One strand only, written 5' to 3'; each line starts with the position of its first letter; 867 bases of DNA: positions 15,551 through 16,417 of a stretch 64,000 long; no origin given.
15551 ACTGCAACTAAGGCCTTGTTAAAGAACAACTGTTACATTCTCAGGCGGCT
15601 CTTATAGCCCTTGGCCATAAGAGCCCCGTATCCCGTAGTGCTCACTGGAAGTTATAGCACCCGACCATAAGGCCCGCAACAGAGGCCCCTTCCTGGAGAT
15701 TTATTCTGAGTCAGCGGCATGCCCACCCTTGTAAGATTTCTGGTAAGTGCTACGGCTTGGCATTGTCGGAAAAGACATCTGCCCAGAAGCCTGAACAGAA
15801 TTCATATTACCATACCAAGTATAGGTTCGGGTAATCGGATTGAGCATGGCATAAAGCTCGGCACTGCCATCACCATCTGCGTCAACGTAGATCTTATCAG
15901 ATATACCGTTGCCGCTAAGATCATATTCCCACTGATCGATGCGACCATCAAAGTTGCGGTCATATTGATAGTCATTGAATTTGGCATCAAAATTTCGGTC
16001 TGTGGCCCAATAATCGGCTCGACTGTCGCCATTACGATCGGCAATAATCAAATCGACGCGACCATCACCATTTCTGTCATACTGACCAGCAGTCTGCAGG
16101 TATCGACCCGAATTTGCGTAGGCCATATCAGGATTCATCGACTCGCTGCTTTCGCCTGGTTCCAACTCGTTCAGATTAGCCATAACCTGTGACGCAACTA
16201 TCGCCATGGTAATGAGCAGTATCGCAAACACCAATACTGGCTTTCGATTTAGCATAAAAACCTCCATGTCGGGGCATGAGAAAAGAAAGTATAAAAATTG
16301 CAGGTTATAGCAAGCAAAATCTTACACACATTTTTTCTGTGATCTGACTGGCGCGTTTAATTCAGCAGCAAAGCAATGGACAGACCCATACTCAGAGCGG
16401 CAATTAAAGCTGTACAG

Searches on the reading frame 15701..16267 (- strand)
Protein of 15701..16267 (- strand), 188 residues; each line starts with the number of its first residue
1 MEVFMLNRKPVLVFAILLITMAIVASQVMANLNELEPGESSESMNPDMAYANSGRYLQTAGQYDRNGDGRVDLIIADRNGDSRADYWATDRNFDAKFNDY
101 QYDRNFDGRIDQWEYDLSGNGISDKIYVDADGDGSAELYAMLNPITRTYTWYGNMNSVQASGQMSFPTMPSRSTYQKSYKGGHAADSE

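Call 29: search_protein_families(library=pfam, proteins=[window:15701-16267:-], max_evalue=0.01)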
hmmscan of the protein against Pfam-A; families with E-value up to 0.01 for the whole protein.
window:15701-16267:- (188 aa): 1 family
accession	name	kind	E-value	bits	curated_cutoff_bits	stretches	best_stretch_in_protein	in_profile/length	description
PF13202.12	EF-hand_5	-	0.00072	19.4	25.9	0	62-72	7-17/25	EF hand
